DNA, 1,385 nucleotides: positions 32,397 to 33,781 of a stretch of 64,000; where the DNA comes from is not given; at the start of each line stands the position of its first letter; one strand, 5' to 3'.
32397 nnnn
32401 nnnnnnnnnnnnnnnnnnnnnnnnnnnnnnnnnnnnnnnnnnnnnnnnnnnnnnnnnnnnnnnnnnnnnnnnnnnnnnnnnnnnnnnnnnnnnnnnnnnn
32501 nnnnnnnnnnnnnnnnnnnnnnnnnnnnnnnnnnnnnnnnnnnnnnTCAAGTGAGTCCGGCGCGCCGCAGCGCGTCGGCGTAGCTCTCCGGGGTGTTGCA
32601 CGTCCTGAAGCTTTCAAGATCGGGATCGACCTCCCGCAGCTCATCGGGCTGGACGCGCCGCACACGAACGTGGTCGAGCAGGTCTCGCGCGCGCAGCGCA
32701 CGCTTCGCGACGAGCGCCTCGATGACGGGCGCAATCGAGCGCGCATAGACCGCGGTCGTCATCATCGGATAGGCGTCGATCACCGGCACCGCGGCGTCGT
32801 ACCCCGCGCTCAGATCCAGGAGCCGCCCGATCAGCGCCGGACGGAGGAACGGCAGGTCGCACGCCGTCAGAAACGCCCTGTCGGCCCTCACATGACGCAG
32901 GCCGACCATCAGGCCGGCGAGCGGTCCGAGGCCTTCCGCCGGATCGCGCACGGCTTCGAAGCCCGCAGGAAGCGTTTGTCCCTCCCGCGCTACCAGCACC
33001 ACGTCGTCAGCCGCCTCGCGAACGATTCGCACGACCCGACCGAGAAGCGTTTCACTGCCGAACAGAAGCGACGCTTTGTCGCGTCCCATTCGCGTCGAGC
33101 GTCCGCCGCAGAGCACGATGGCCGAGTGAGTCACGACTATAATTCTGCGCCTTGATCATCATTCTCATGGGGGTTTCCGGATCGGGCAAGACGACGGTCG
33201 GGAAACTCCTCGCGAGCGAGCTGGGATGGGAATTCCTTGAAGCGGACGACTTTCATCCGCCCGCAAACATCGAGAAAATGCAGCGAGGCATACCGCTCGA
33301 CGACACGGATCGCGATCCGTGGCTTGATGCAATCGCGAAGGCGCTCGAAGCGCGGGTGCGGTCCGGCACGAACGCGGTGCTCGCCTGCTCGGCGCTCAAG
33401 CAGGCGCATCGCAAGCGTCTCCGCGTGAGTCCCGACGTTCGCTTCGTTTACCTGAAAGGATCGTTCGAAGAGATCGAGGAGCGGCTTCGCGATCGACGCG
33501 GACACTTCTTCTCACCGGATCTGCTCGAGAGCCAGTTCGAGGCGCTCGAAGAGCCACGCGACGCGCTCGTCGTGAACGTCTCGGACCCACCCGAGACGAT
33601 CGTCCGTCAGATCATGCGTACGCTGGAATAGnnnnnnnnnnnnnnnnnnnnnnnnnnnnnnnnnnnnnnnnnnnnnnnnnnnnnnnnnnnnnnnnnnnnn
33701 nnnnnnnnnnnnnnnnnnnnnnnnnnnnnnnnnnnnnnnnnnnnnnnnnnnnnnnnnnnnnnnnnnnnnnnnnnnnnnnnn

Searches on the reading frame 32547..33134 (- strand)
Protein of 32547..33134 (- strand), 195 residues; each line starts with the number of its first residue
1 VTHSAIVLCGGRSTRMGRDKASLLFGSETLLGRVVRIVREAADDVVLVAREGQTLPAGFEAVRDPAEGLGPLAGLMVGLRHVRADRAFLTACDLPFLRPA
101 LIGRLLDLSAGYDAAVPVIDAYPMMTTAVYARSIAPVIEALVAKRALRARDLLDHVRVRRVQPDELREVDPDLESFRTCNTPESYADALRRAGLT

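Call 39: search_protein_families(library=pfam, proteins=[window:32547-33134:-], max_evalue=0.001)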
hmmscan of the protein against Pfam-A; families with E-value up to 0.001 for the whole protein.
window:32547-33134:- (195 aa): 1 family
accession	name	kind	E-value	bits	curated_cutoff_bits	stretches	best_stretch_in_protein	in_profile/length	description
PF12804.13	NTP_transf_3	-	1.6e-34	119.8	27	1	5-154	1-155/160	MobA-like NTP transferase domain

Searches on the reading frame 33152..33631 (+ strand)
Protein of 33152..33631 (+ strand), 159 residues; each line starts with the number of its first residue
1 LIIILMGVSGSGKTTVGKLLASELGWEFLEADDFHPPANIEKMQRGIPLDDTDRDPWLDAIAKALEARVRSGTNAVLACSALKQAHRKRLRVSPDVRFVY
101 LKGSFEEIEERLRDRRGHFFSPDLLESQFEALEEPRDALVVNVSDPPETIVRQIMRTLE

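Call 39: search_protein_families(library=pfam, proteins=[window:33152-33631:+], max_evalue=0.001)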
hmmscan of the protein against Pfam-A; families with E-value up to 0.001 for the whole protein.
window:33152-33631:+ (159 aa): 10 families
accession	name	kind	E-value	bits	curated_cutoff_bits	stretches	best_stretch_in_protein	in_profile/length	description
PF13671.12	AAA_33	-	4.3e-13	50.2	27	1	3-132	2-136/143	AAA domain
PF01202.28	SKI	-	4.8e-11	43.5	22.1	1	10-141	2-133/159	Shikimate kinase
PF13238.12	AAA_18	-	2.4e-08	35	29.4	1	3-116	1-112/128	AAA domain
PF07931.18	CPT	-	5.8e-06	26.7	22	1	1-116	2-129/172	Chloramphenicol phosphotransferase-like protein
PF01712.25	dNK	-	1.1e-05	25.7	27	0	6-30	4-28/203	Deoxynucleoside kinase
PF02224.24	Cytidylate_kin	-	7e-05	23.1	26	1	6-53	4-51/211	Cytidylate kinase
PF13207.12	AAA_17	-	0.00045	20.9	27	0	6-32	1-27/136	AAA domain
PF00004.35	AAA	-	0.00055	20.8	21.2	0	3-31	1-29/131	ATPase family associated with various cellular activities (AAA)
PF13401.12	AAA_22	-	0.00074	20.3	27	0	2-85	7-78/130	AAA domain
PF01583.26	APS_kinase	-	0.00082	19.9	21.1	0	2-111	4-117/152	Adenylylsulphate kinase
